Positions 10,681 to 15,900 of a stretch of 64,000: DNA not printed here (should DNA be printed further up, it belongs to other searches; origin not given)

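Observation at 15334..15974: RHS C-terminal domain of unrecognised type (Gly/Cys/aromatic-rich) with an overlapping 2-TM immunity candidate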

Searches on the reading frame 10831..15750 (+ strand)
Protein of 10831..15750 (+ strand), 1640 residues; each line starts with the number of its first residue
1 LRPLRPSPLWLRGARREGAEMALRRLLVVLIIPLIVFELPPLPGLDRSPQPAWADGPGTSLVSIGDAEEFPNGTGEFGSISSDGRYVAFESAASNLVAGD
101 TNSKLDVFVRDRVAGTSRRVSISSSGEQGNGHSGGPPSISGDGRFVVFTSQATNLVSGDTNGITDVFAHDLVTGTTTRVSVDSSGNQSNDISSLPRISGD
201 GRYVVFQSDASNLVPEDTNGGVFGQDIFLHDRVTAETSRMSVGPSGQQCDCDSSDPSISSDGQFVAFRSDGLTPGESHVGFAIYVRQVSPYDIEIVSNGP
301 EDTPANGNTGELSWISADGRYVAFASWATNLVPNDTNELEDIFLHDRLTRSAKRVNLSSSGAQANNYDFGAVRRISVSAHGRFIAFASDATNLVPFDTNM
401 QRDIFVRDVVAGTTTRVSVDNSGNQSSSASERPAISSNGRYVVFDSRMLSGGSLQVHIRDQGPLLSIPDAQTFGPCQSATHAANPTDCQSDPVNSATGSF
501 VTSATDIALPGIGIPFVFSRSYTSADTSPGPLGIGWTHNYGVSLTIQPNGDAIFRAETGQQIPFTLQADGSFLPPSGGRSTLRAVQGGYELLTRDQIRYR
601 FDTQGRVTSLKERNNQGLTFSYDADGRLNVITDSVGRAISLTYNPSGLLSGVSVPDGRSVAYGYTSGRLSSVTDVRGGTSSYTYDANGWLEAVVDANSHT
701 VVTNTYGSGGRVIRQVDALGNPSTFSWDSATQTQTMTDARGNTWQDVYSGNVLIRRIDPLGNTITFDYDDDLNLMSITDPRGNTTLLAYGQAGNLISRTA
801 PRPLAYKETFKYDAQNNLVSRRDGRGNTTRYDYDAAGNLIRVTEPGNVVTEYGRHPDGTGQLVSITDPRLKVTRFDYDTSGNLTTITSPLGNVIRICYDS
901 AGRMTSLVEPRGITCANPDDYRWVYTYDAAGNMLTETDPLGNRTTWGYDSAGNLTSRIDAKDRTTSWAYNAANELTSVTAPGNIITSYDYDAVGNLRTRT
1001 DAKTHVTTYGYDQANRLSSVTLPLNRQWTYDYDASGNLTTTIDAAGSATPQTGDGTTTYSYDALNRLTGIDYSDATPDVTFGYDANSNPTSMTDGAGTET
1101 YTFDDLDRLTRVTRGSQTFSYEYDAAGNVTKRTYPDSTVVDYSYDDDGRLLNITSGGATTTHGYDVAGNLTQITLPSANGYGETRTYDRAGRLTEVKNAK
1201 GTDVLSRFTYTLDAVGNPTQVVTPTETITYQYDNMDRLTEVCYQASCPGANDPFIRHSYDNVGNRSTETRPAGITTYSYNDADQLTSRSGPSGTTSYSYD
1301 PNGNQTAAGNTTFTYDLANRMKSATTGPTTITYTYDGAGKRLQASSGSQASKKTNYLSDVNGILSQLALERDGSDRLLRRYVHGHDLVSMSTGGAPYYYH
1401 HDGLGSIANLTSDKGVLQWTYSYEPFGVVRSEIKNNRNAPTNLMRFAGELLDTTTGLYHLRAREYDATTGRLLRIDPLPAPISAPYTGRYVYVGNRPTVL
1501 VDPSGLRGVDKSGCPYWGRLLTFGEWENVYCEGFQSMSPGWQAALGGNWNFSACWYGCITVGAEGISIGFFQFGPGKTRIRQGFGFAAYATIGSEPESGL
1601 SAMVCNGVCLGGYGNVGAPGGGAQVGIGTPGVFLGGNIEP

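Call 7: search_protein_families(library=pfam, proteins=[window:10831-15750:+], max_evalue=1)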
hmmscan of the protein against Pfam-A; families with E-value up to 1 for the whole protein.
window:10831-15750:+ (1640 aa): 5 families
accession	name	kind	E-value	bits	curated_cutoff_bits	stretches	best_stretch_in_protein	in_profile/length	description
PF05593.20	RHS_repeat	-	1.2e-115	376.5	22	20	1011-1047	1-37/38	RHS Repeat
PF20148.4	DUF6531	-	3.9e-21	75.6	24.1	1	491-564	2-74/74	Domain of unknown function (DUF6531)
PF07676.18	PD40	-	2.2e-10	40.7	20.9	1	192-211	11-30/38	WD40-like Beta Propeller Repeat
PF03527.20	RHS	-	0.026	14.8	27.9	1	1397-1432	2-37/38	RHS protein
PF25784.1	BigA_N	-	0.21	12.2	24.5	0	846-905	19-78/80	BigA and YdbA N-terminal beta barrel domain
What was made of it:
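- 11068..12026 (+): PD40/TolB-like beta-propeller repeats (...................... units). Pfam PD40 E 2e-10 (call 7).
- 12301..12522 (+): DUF6531 domain preceding the RHS repeats. Pfam PF20148, E 3.9e-21, residues 491-564 of the 1640-aa frame (call 7).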

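Call 9: search_protein_families(library=ncbifam, proteins=[window:10831-15750:+], max_evalue=1)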
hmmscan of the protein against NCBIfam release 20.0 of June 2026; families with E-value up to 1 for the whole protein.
window:10831-15750:+ (1640 aa): 5 families
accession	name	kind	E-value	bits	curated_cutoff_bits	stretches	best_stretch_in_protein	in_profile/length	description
TIGR01643.1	YD_repeat_2x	repeat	5.4e-89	289.5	15.8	17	927-968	1-42/42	YD repeat-containing protein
NF041261.1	RHS_core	equivalog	5.1e-55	186.9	2000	6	927-1240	433-715/1261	RHS element core protein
TIGR03696.1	Rhs_assc_core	domain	5.1e-15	55.7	32.5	1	1423-1506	1-76/76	RHS repeat-associated core domain-containing protein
NF053518.1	DipepPtdsDpp5Prph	equivalog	0.00013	20.6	900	2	368-447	193-267/655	dipeptidyl-peptidase Dpp5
TIGR02800.1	propeller_TolB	equivalog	0.00041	19.4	343.15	2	131-304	235-371/418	Tol-Pal system beta propeller repeat protein TolB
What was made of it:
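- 11068..12026 (+): NCBIfam TolB propeller, weak (call 9).
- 15097..15348 (+): RHS repeat-associated core domain ending in the DPSGL motif (15334-15348). TIGR03696, E 5.1e-15, residues 1423-1506 (call 9).
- On RHS/YD polymorphic toxin systems: TIGR01643 E 5e-89 (calls 7, 9).
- Checked: Neither the tail nor the 74-aa ORF matches any Pfam or NCBIfam family at a meaningful score (calls 7, 9).
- The core ends exactly at DPSGL (calls 7, 9).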

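Call 87: list_cluster_members(proteins=[window:10891-15750:+, P0022, window:57907-59559:-, window:37375-38709:-, window:27799-30708:-])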
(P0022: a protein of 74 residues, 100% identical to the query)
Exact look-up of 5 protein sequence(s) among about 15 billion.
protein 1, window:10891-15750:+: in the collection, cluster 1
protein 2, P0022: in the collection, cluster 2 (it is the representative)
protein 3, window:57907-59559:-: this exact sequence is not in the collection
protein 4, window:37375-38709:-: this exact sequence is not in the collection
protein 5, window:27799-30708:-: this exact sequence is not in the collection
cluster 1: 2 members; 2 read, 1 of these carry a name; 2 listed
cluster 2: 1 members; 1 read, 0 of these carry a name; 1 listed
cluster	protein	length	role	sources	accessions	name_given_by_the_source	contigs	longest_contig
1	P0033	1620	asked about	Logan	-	-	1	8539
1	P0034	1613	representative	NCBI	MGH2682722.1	MAG: DUF6531 domain-containing protein [Actinomycetota bacterium]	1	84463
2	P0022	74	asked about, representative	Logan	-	-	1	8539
